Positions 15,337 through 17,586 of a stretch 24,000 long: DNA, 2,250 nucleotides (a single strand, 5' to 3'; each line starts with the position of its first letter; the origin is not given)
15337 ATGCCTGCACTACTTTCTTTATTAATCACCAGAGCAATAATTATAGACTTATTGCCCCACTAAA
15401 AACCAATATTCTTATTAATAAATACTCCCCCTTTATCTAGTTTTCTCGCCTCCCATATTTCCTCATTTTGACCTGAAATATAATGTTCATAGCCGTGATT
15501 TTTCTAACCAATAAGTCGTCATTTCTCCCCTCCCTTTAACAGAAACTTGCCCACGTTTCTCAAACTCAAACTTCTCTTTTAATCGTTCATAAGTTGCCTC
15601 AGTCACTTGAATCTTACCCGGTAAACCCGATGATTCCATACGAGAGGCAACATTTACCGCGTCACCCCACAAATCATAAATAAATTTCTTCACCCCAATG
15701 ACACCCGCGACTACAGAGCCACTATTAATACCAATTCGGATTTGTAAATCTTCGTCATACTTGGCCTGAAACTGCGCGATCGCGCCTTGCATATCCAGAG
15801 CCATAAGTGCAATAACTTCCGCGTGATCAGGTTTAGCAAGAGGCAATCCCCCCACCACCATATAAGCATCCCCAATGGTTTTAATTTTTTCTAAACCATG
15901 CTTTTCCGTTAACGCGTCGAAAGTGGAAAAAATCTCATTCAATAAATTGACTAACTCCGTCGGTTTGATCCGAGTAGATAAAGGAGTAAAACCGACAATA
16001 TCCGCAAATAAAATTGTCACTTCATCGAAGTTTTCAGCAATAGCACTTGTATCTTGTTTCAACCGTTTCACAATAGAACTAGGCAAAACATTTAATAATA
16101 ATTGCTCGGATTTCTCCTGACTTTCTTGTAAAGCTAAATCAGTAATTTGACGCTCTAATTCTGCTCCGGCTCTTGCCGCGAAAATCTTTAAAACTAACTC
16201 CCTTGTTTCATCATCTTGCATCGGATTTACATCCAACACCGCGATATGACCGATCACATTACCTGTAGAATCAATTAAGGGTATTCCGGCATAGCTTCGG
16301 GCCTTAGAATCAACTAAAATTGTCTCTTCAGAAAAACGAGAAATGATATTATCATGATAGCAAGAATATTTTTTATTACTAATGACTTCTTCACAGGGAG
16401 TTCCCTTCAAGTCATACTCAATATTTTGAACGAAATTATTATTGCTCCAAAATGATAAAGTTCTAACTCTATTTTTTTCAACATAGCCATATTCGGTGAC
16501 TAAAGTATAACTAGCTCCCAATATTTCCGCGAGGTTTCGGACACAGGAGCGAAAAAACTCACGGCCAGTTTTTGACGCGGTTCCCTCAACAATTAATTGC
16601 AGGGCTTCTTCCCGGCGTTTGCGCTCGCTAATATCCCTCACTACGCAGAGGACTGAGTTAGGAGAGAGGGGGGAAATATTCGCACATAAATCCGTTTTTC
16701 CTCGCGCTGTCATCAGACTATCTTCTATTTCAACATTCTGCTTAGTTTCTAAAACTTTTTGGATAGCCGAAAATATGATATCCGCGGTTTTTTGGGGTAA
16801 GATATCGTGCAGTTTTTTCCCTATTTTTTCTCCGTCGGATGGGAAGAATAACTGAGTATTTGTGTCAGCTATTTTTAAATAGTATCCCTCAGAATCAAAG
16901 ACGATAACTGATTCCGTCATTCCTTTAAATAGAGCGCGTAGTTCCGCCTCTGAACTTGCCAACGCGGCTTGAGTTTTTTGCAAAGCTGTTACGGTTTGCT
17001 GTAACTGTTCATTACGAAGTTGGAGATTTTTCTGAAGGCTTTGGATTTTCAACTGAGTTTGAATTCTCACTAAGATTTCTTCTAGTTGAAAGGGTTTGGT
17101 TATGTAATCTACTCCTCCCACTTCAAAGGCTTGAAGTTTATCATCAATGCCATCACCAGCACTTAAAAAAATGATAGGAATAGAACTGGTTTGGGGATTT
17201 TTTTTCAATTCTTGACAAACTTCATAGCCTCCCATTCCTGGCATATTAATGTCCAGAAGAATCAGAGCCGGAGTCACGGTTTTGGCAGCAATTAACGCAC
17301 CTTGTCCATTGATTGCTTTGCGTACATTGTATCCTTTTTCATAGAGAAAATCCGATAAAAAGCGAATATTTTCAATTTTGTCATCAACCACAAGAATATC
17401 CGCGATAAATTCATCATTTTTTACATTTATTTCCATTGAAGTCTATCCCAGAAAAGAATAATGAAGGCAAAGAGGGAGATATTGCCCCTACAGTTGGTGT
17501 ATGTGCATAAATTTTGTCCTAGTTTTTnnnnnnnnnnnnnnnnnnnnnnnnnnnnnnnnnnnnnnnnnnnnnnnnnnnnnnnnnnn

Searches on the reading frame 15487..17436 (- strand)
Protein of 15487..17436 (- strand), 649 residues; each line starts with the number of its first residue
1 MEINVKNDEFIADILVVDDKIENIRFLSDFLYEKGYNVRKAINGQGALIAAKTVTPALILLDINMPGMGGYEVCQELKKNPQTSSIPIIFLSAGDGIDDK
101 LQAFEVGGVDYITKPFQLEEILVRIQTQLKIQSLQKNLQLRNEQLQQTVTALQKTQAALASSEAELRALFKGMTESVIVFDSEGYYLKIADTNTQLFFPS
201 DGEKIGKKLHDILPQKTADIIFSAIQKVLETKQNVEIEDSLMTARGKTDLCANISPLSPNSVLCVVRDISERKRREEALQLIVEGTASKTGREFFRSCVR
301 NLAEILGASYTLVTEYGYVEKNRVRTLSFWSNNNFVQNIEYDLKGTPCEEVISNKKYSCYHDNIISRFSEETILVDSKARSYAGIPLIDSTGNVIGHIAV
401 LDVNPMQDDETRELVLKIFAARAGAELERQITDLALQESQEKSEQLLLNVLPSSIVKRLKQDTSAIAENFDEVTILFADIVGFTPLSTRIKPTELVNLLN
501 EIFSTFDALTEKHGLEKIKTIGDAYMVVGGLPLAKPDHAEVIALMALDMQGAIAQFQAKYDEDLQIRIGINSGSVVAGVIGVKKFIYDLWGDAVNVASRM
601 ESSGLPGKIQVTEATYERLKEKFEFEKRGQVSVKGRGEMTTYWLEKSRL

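Call 22: search_protein_families(library=pfam, proteins=[window:15487-17436:-], max_evalue=0.001)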
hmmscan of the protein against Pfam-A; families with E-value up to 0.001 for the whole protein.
window:15487-17436:- (649 aa): 5 families
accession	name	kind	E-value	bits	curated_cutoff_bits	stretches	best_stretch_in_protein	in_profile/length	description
PF00211.25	Guanylate_cyc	-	6.2e-70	235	21.9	1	467-645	3-182/183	Adenylate and Guanylate cyclase catalytic domain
PF00072.30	Response_reg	-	3.2e-26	92.1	30.2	1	14-125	1-110/111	Response regulator receiver domain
PF08448.16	PAS_4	-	9.2e-09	36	23.1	1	174-274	5-110/110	PAS fold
PF08269.17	dCache_2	-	6.4e-05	22.7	26.5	1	126-233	38-144/298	Cache domain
PF13185.12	GAF_2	-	0.00033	21.3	28.6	1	292-424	5-132/136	GAF domain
